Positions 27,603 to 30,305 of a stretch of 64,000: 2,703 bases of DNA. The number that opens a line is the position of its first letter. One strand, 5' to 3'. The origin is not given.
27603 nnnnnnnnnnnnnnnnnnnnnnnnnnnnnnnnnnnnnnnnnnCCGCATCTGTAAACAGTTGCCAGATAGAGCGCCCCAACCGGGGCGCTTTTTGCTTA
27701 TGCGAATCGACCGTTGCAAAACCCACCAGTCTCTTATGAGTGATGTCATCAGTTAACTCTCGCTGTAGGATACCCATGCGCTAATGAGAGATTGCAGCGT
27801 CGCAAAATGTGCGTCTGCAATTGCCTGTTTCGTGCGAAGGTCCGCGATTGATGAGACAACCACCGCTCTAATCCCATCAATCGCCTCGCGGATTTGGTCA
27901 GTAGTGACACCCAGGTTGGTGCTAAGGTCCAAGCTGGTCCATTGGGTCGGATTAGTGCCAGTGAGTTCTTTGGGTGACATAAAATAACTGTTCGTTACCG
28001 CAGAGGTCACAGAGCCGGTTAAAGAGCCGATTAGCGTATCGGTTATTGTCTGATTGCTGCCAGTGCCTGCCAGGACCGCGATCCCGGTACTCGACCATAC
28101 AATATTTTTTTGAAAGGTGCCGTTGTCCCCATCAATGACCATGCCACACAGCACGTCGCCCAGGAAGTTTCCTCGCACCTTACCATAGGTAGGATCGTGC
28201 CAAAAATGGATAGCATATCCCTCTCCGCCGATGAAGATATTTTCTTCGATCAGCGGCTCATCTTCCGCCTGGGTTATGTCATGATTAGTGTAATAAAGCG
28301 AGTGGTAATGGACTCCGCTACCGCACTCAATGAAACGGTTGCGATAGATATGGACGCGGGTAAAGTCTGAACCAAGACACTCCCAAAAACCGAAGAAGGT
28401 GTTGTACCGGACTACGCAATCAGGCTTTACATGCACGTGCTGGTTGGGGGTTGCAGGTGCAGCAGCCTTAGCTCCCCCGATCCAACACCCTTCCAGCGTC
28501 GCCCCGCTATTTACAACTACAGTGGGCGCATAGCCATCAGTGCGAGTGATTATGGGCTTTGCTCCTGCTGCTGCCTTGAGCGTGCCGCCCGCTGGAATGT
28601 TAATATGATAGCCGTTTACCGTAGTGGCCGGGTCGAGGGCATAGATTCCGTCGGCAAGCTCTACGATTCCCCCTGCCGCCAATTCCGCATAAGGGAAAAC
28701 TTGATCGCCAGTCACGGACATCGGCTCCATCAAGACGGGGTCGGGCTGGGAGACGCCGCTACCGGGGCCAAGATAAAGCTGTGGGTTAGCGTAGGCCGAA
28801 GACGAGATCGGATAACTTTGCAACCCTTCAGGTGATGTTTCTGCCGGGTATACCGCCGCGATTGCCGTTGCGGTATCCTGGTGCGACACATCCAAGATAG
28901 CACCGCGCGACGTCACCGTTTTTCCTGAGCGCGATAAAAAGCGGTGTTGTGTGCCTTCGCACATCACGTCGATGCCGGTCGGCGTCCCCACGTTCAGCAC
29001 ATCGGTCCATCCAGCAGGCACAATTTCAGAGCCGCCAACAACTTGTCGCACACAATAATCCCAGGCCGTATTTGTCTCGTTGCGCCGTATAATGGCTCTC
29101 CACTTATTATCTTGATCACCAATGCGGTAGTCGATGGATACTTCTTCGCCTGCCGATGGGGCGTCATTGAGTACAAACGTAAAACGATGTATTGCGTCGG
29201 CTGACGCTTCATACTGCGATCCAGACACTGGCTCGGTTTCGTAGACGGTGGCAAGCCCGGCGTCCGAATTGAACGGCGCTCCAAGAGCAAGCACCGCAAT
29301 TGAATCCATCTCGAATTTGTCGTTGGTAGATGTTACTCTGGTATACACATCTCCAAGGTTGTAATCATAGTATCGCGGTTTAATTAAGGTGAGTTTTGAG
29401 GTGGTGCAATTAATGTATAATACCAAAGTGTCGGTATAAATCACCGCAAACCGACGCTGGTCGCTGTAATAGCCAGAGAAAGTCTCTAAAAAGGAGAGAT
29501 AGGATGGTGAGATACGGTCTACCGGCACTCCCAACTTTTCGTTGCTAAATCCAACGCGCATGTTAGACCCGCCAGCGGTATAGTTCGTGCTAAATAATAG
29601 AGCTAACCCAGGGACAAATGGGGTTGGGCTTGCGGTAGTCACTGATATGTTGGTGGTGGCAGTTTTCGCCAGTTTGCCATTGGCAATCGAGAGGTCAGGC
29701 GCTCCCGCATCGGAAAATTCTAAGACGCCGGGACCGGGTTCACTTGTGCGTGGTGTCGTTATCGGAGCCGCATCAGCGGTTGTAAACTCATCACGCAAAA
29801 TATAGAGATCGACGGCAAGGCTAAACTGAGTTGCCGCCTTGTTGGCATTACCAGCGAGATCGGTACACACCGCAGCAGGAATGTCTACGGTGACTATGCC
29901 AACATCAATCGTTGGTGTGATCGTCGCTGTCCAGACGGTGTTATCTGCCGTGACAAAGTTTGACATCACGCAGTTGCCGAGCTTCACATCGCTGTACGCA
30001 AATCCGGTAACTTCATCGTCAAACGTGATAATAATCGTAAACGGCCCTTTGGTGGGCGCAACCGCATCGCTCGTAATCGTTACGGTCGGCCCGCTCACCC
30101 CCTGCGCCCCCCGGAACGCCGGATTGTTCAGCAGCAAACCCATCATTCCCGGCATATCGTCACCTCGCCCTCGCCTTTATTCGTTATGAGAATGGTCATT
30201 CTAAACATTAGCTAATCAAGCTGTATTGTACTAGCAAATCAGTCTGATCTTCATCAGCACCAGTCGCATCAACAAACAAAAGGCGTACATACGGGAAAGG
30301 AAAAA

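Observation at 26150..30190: GC-rich 4-kb island inside the late operon: opposite-strand 4-ORF moron plus a beta-helix protein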

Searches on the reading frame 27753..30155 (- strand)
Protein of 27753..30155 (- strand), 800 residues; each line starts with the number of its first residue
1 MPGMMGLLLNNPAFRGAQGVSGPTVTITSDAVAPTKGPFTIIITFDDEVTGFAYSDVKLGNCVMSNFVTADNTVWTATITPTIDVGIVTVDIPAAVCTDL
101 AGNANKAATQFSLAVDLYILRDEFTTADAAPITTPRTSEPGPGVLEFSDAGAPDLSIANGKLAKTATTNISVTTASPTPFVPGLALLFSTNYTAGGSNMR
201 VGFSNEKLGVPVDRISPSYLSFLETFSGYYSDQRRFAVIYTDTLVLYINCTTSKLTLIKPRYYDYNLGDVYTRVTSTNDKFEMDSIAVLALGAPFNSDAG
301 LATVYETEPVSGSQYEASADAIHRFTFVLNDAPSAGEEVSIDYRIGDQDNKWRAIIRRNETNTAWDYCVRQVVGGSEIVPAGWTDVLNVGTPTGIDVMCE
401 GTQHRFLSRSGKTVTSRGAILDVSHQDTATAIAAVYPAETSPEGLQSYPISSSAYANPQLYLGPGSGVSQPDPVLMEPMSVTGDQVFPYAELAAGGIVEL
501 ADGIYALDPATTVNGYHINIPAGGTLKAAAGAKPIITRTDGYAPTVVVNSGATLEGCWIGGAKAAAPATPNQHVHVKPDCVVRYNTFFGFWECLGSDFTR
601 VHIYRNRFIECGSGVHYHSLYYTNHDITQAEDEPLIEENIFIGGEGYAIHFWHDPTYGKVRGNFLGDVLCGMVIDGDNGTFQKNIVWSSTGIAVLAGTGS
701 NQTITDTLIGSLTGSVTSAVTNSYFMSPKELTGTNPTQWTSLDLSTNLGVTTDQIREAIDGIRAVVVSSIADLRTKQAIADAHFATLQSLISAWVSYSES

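Call 10: search_protein_families(library=pfam, proteins=[window:27753-30155:-], max_evalue=0.1)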
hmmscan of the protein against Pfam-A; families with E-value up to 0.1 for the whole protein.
window:27753-30155:- (800 aa): 3 families
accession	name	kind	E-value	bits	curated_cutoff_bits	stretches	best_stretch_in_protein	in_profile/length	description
PF19078.6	Big_12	-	6.5e-17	62.1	27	1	22-112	4-99/102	Bacterial Ig-like domain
PF13229.12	Beta_helix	-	0.00026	21.1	25.9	1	605-711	15-112/158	Right handed beta helix region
PF05048.19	NosD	-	0.016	15.1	23.6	1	631-709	46-123/212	Periplasmic copper-binding protein (NosD)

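Call 11: search_protein_families(library=phrogs, proteins=[window:27753-30155:-], max_evalue=0.1)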
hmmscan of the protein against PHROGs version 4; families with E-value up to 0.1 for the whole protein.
window:27753-30155:- (800 aa): 0 families

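Call 15: find_encoding_contigs(protein=window:27753-30155:-, flank=10000, max_places=6)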
Protein window:27753-30155:- (800 aa): 5 contigs read that carry it; 1 place shown.
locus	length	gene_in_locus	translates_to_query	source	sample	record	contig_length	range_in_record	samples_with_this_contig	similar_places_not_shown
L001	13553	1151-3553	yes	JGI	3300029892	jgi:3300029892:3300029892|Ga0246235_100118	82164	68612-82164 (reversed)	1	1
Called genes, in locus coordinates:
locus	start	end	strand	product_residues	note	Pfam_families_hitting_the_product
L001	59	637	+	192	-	-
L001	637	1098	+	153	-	-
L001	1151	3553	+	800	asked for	PF19078:Big_12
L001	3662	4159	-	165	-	-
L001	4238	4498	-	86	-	-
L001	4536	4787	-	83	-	-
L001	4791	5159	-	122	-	-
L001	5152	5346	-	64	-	-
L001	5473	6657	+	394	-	-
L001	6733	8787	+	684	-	PF01073:3Beta_HSD, PF01370:Epimerase, PF02719:Polysacc_synt_2, PF04321:RmlD_sub_bind, PF16363:GDP_Man_Dehyd, PF13460:NAD_binding_10, PF03161:LAGLIDADG_2, PF02719:Polysacc_synt_2, +1 more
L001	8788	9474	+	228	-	PF00535:Glycos_transf_2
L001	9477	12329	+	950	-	PF13439:Glyco_transf_4, PF00534:Glycos_transf_1, PF13524:Glyco_trans_1_2, PF13692:Glyco_trans_1_4, PF13641:Glyco_tranf_2_3 (weak), PF00535:Glycos_transf_2, PF10111:Glyco_tranf_2_2, PF00535:Glycos_transf_2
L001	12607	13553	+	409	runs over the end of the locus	-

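Call 16: find_homologous_proteins(query=window:27753-30155:-, max_evalue=0.001)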
Query window:27753-30155:- (800 aa): 6 proteins with E <= 0.001 among 8000 candidates.
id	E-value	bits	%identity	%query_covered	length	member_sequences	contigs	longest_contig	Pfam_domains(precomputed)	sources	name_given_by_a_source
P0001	0.0e+0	1816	100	100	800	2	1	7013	PF19078.7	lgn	-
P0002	1.6e-130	455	47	12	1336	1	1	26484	PF13750.13,PF18675.8,PF19078.7,PF20863.3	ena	-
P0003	3.5e-14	70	28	18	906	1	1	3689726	PF10405.16,PF02012.27,PF19078.7,PF22544.3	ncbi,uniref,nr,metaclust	ncbi:Ig-like domain-containing protein [Microterricola viridarii]|uniref:Bacterial Ig-like domain-co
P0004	1.1e-13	69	46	11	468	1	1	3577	PF19078.7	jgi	-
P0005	3.1e-13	67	50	11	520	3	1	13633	PF19078.7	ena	-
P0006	2.1e-9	55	33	14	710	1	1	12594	PF13585.13,PF19078.7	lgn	-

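Call 32: search_protein_representatives(protein=window:27756-29795:-)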
Query: 680 residues. Proteins with E-value up to 0.001 (for the whole library): 539; up to 1e-10: 188; up to 1e-30: 26. The best 150 are listed.
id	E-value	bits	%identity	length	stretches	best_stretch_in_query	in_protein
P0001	0.0e+00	1548.0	100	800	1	1-680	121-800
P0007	7.6e-124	431.1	60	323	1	359-677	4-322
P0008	2.0e-60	221.5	35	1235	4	62-338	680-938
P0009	3.7e-56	207.4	33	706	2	366-674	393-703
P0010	1.4e-53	198.9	39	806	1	349-675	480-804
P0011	1.6e-45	172.2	37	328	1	369-675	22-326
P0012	2.8e-45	171.4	38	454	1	3-335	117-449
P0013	1.2e-43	166.1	38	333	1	369-676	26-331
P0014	3.1e-42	161.4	35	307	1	376-671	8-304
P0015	3.0e-38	148.2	44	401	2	150-335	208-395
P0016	1.0e-37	146.5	36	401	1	1-336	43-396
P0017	1.1e-37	146.4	35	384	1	4-336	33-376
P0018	1.4e-36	142.7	32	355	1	370-655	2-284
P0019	9.1e-36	140.0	38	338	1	361-678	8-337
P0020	4.7e-35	137.7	36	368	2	370-570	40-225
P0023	1.8e-34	135.7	38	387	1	1-335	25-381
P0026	2.9e-33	131.8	37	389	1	1-332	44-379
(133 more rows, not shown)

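Call 33: search_protein_families(library=pfam, proteins=[P0007, P0011, P0013, P0009, P0010, P0012, P0016, P0017, P0023, P0008], max_evalue=0.01)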
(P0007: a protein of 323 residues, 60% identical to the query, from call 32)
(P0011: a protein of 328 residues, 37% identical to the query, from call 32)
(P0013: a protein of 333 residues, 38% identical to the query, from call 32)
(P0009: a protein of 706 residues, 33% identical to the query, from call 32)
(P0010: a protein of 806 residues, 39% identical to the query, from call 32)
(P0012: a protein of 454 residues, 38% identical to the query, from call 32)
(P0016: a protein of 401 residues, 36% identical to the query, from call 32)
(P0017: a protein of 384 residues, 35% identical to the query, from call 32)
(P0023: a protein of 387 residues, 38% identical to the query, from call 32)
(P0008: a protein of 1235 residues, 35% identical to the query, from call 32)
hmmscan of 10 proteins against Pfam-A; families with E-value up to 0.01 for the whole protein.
P0007 (323 aa): 1 family
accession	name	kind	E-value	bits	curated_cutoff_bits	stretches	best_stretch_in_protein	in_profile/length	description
PF13229.12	Beta_helix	-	0.00018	21.6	25.9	1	96-178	71-147/158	Right handed beta helix region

P0011 (328 aa): 2 families
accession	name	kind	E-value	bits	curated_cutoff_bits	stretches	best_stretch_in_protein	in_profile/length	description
PF13229.12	Beta_helix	-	1.4e-06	28.5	25.9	1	102-208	11-110/158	Right handed beta helix region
PF05048.19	NosD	-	0.0052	16.7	23.6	0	102-195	71-154/212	Periplasmic copper-binding protein (NosD)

P0013 (333 aa): 1 family
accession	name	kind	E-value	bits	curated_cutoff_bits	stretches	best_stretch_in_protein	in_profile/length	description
PF13229.12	Beta_helix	-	6.4e-07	29.6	25.9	1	108-196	77-158/158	Right handed beta helix region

P0009 (706 aa): 0 families

P0010 (806 aa): 2 families
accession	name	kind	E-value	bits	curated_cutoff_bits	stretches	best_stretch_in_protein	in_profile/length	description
PF19078.6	Big_12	-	1.9e-28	99.1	27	2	46-141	4-100/102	Bacterial Ig-like domain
PF13229.12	Beta_helix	-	0.00049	20.2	25.9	1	584-660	80-150/158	Right handed beta helix region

P0012 (454 aa): 0 families

P0016 (401 aa): 0 families

P0017 (384 aa): 0 families

P0023 (387 aa): 0 families

P0008 (1235 aa): 1 family
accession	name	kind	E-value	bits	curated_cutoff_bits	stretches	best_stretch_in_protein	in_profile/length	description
PF25788.1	Ig_Rha78A_N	-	2.1e-05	25.2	27.4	0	145-206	35-100/105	Rha78A-like, N-terminal immunoglobulin domain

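Call 34: list_cluster_members(proteins=[P0007, P0011, P0013, P0016, P0017, P0023, P0009, P0010, P0012, P0026])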
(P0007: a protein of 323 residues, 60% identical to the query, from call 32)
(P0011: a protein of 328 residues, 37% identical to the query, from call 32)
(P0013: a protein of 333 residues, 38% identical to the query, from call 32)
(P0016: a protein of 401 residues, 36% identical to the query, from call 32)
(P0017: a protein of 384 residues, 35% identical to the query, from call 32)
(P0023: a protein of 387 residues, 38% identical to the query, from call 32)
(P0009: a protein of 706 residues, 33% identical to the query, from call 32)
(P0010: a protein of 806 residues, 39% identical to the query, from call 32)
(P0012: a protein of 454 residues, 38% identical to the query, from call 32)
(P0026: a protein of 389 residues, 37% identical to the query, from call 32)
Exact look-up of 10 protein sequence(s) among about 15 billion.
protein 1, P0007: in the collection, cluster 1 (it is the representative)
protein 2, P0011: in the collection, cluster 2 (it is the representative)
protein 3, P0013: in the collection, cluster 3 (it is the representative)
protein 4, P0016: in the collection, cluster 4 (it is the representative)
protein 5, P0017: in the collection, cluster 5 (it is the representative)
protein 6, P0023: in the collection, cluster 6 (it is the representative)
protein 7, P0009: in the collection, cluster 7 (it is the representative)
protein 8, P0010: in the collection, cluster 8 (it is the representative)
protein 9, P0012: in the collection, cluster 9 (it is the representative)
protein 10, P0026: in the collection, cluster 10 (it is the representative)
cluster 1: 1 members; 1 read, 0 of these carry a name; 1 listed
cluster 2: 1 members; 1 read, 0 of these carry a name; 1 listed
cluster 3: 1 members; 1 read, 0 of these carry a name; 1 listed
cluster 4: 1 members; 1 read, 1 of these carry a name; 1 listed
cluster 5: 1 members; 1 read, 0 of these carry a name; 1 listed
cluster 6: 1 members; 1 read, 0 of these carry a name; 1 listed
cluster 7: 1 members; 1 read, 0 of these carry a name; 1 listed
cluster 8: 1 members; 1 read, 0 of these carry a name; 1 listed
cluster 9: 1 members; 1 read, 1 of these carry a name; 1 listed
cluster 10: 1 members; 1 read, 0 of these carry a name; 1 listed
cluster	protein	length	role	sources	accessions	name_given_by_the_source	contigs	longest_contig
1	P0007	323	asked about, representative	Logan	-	-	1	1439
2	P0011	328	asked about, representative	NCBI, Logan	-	-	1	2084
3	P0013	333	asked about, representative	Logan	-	-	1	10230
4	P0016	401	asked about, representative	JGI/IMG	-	hypothetical protein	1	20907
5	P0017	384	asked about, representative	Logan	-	-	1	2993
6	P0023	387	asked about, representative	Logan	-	-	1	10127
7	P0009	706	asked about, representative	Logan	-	-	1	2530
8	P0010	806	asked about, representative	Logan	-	-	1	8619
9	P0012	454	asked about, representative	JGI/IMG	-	hypothetical protein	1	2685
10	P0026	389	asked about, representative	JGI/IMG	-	-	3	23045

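Call 57: search_dna_similar(query=window:27753-30155:-, collection=phages, mode=protein, max_rows=25, max_evalue=0.001)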
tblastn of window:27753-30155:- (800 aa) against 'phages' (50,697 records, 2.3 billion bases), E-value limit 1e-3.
No match.

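Call 70: search_protein_families(library=ncbifam, proteins=[window:27753-30155:-], max_evalue=0.1)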
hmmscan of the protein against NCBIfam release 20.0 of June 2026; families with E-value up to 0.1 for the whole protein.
window:27753-30155:- (800 aa): 0 families

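Call 71: search_protein_families(library=padloc, proteins=[window:27753-30155:-], max_evalue=0.1)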
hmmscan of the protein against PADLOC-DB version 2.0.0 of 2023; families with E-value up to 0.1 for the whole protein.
window:27753-30155:- (800 aa): 0 families

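Call 81: find_encoding_contigs(protein=P0026, flank=8000, max_places=3)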
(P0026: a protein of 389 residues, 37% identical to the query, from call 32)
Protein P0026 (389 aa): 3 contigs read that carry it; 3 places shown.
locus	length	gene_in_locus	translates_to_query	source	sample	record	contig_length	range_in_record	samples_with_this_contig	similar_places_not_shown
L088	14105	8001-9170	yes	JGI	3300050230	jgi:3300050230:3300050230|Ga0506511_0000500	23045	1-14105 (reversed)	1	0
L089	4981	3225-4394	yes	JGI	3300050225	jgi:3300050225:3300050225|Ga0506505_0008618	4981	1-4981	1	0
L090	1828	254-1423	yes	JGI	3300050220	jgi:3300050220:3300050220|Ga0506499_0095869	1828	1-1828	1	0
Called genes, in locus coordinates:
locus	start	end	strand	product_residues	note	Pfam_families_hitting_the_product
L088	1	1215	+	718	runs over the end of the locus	-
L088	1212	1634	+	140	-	-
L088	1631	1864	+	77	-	-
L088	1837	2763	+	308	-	-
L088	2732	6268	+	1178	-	-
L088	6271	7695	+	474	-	PF26696:PTL_trimer (weak)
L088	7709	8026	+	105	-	-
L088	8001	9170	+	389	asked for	-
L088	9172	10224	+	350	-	PF12708:Pect-lyase_RHGA_epim (weak), PF13229:Beta_helix (faint)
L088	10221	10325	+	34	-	-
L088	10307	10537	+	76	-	-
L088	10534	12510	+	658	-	-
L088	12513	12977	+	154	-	-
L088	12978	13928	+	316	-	-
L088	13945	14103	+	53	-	?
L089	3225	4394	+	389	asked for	-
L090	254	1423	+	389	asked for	-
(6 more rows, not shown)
